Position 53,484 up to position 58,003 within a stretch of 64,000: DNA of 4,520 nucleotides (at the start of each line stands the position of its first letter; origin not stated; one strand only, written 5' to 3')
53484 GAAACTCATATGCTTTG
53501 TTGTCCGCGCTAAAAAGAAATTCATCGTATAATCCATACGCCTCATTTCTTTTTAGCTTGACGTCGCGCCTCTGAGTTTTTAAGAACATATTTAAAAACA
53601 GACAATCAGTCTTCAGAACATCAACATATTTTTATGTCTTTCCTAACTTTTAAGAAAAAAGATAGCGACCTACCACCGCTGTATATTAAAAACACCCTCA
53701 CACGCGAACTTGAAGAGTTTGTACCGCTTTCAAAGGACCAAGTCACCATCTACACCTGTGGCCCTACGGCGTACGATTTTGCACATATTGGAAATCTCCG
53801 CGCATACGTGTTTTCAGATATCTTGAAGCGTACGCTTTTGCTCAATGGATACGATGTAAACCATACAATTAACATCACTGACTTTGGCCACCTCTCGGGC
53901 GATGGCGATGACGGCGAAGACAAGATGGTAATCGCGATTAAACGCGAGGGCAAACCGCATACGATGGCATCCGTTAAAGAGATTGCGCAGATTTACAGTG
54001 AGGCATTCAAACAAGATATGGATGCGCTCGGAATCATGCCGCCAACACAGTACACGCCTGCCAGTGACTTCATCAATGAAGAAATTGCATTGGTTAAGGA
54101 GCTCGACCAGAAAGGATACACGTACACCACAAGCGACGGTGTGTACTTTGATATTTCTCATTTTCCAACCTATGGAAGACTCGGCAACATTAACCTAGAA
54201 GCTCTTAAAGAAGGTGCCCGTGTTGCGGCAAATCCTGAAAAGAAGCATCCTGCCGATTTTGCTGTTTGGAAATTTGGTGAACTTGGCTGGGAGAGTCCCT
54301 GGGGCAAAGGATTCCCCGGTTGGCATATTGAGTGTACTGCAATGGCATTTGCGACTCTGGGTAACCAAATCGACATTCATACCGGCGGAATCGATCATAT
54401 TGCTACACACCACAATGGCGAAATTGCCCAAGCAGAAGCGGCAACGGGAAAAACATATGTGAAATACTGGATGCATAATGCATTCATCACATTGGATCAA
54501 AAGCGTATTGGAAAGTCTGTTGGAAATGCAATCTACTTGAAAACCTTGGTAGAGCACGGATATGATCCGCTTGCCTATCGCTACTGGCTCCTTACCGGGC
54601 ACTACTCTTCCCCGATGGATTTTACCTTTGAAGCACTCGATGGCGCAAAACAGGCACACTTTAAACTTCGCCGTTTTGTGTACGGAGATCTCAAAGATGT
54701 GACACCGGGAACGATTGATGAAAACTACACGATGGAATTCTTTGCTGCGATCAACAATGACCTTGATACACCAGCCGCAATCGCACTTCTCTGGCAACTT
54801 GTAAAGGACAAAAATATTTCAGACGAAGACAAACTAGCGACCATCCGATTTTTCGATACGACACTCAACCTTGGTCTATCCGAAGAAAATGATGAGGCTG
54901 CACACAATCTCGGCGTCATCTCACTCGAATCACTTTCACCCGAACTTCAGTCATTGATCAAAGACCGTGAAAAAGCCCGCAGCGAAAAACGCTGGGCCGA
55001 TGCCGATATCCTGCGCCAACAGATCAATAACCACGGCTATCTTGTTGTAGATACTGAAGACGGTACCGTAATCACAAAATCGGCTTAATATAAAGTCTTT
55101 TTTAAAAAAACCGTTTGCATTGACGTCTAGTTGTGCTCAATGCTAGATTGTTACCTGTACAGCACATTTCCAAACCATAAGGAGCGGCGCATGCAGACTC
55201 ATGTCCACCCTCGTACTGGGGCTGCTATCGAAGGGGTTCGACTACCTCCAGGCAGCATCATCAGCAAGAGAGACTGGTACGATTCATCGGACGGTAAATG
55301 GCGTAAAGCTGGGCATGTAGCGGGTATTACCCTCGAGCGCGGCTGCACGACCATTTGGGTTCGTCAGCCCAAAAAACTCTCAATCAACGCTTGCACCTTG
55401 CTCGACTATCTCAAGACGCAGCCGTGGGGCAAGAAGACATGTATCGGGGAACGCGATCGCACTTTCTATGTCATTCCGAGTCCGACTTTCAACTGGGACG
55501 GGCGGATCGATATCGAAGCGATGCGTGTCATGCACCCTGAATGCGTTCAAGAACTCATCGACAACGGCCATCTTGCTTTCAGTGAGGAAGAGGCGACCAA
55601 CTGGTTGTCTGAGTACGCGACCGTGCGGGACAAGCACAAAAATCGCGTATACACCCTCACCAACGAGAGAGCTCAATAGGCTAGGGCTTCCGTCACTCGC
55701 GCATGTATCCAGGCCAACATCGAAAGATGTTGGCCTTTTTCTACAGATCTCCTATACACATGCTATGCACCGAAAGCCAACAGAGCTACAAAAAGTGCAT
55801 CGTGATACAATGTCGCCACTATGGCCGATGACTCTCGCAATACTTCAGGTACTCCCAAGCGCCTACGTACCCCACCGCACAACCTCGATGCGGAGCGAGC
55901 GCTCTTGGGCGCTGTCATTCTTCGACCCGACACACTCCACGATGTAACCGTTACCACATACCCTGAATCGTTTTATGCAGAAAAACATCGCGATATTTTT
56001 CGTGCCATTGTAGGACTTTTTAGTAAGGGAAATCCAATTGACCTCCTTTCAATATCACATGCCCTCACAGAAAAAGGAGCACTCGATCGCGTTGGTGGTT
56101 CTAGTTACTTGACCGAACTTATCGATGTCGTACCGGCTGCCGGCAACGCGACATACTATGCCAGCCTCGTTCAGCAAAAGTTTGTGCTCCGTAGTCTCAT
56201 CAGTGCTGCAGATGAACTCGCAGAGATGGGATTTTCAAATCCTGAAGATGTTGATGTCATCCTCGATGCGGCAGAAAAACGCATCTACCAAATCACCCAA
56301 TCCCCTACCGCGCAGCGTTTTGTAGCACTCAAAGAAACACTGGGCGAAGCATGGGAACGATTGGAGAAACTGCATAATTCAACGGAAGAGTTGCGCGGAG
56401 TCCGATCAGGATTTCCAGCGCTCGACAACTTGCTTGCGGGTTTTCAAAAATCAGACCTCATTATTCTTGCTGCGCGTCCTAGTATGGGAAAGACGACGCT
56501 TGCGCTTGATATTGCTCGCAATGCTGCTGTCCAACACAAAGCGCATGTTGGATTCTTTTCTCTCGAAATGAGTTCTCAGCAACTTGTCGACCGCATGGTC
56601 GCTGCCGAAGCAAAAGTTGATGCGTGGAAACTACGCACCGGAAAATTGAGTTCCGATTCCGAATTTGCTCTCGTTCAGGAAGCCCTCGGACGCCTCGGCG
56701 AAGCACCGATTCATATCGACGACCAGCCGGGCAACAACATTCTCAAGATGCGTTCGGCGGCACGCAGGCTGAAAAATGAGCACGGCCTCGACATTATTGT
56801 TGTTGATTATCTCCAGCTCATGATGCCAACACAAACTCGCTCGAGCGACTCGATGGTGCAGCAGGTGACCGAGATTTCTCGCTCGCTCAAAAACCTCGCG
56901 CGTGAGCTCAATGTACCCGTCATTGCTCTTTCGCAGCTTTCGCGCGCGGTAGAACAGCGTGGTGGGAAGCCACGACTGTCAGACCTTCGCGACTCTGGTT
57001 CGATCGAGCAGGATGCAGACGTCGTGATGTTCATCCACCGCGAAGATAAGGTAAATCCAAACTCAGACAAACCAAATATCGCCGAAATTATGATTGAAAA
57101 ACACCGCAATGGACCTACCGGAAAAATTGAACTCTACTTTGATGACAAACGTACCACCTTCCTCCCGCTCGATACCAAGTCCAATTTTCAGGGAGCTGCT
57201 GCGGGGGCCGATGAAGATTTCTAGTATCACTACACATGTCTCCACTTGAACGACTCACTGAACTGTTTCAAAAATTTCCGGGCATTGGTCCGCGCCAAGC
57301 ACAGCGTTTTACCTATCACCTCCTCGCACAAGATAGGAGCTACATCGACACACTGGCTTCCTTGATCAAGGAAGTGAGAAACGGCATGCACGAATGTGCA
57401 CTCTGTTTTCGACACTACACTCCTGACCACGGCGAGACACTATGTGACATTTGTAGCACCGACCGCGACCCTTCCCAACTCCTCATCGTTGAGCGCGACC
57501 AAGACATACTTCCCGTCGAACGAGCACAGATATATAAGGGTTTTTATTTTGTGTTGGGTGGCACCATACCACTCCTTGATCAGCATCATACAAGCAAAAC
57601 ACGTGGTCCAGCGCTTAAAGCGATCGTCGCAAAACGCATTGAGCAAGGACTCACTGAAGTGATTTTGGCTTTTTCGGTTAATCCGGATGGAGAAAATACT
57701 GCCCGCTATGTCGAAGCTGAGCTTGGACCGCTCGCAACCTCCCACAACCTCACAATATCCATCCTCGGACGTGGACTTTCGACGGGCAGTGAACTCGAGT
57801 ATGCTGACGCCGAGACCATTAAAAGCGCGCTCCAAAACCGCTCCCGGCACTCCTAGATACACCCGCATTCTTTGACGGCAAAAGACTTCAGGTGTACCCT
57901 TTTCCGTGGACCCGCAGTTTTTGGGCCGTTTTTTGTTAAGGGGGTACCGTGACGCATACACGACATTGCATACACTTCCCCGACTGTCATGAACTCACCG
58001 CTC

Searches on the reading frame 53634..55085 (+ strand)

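Call 40: search_protein_families(library=pfam, proteins=[window:53634-55085:+], max_evalue=0.001)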
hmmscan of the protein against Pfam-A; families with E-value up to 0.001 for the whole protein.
window:53634-55085:+ (484 aa): 3 families
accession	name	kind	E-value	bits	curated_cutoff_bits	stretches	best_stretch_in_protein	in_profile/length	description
PF01406.26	tRNA-synt_1e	-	2.3e-89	300.2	27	1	29-339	2-300/301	tRNA synthetases class I (C) catalytic domain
PF09334.17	tRNA-synt_1g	-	3.2e-09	36.5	20.1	0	47-175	11-125/391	tRNA synthetases class I (M)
PF23493.1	CysS_C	-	2.3e-08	34.4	23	1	433-476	3-46/51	Cysteinyl-tRNA ligase anticodon binding domain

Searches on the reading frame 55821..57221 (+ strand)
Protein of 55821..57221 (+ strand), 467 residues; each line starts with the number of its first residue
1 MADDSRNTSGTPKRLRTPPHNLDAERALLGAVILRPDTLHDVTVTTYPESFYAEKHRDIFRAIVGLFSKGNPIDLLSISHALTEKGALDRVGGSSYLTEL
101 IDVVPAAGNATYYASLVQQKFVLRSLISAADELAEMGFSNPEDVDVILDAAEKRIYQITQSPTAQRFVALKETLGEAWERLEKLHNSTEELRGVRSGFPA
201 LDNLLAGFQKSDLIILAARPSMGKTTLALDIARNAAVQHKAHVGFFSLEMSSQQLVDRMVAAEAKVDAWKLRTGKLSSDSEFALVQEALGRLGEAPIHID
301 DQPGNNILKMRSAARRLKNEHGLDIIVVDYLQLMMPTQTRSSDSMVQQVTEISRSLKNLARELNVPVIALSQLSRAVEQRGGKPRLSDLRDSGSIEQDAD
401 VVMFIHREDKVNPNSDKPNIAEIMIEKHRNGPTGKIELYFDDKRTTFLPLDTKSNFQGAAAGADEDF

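Call 67: search_protein_families(library=pfam, proteins=[window:55821-57221:+], max_evalue=0.001)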
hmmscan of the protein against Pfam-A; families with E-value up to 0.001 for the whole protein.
window:55821-57221:+ (467 aa): 4 families
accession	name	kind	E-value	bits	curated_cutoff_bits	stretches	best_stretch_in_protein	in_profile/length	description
PF03796.21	DnaB_C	-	7.8e-102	340.5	27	1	193-447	1-253/255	DnaB-like helicase C terminal domain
PF00772.26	DnaB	-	1.1e-29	103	23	1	18-118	2-102/103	DnaB-like helicase N terminal domain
PF13481.12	AAA_25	-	2.5e-13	50.6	27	1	190-373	11-190/195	AAA domain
PF06745.19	ATPase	-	6.1e-05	22.9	26.6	1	194-358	1-153/231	KaiC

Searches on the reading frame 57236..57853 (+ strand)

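Call 67: search_protein_families(library=pfam, proteins=[window:57236-57853:+], max_evalue=0.001)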
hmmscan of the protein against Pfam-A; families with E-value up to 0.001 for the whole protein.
window:57236-57853:+ (206 aa): 4 families
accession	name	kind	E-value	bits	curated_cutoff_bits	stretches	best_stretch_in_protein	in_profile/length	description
PF21176.3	RecR_HhH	-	8.3e-12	45.2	27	1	4-46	1-43/45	RecR, helix-hairpin-helix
PF13662.12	Toprim_4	-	1.3e-11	45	25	1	80-176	1-83/85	Toprim domain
PF21175.2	RecR_C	-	1.2e-07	31.4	22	1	180-202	1-23/24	RecR, C-terminal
PF01751.28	Toprim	-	1.8e-05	25.2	23.1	1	82-169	2-86/96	Toprim domain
